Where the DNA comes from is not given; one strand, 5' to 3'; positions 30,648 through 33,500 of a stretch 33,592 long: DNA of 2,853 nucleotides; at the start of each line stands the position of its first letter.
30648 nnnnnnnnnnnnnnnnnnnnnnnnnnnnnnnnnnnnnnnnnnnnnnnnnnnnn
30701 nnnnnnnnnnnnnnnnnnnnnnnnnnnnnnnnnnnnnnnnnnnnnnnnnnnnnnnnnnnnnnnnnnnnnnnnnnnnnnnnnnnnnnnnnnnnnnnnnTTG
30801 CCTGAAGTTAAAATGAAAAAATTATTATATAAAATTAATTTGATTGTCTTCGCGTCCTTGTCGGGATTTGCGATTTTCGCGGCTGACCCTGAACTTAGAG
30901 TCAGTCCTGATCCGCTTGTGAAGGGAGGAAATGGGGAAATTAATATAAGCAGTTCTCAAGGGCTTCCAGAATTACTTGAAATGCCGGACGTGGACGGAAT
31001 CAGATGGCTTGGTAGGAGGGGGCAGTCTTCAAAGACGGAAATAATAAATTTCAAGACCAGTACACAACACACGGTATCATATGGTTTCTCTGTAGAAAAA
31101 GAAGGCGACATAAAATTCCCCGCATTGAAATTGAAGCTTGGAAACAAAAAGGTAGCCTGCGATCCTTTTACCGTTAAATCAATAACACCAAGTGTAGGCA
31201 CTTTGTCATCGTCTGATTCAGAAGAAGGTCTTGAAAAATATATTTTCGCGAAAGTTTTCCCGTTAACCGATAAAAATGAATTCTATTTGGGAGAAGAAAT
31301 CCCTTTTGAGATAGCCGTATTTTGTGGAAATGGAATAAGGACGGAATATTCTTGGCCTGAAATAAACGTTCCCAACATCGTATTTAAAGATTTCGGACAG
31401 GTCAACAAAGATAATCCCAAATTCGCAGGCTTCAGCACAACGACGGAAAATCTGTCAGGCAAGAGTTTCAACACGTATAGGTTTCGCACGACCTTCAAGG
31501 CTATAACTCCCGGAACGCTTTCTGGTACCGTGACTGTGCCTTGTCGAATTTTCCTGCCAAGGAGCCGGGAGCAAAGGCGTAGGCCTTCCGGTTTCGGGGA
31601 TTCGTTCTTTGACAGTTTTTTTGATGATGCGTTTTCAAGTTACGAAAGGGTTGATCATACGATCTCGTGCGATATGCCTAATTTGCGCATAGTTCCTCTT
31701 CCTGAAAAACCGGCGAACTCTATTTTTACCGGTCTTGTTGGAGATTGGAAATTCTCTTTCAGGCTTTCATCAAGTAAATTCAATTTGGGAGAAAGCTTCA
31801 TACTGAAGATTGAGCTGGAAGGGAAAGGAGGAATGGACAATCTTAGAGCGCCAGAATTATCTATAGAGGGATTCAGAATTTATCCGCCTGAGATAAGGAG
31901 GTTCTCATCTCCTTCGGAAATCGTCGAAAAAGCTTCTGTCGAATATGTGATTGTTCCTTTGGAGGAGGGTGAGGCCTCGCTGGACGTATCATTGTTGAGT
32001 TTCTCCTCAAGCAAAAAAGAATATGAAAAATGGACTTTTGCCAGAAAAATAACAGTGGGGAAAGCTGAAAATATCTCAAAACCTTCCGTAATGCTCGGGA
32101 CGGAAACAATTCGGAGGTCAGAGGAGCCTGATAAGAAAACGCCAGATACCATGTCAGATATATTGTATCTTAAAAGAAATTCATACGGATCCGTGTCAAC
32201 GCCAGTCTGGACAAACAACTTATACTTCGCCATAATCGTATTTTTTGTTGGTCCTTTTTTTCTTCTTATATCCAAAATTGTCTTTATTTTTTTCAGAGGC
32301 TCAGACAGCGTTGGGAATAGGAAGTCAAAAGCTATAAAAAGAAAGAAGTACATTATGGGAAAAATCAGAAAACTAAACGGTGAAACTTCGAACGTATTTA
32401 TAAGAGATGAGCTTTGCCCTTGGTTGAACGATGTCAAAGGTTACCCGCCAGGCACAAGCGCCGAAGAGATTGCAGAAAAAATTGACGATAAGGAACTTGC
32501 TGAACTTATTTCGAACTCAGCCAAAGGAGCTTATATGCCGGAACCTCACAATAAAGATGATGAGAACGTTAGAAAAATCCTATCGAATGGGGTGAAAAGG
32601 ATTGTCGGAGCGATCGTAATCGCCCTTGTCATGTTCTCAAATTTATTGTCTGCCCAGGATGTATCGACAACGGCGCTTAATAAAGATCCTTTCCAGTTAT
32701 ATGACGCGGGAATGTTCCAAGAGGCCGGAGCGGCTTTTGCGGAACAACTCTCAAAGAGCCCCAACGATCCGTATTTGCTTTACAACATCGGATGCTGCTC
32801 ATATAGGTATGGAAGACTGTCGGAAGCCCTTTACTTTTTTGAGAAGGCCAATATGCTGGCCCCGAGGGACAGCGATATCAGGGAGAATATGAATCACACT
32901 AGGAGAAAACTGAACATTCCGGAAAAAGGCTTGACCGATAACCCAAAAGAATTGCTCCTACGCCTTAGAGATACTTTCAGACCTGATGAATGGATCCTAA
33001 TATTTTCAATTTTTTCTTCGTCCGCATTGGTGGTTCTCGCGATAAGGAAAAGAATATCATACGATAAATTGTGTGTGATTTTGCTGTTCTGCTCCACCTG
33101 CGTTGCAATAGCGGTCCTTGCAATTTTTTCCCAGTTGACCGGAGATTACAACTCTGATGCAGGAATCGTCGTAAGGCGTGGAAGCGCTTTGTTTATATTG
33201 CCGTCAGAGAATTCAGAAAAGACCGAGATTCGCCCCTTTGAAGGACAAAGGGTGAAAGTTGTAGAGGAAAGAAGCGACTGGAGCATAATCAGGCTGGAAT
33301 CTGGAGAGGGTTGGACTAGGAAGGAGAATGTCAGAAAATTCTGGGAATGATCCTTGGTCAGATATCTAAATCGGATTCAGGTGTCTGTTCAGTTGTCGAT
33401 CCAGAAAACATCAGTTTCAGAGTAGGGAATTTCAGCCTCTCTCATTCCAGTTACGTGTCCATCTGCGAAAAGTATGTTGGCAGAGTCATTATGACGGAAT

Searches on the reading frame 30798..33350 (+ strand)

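Call 42: search_protein_families(library=pfam, proteins=[window:30798-33350:+], max_evalue=0.001)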
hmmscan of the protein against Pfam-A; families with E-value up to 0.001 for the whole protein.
window:30798-33350:+ (850 aa): 3 families
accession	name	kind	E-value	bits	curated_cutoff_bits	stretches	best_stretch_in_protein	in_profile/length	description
PF13584.12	BatD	-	2.4e-13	51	24.1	2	35-127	3-91/92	BatD DUF11 like domain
PF07719.23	TPR_2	-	0.00011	22.4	27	1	659-691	2-34/34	Tetratricopeptide repeat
PF14559.12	TPR_19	-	0.00044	20.9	25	1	634-694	1-61/68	Tetratricopeptide repeat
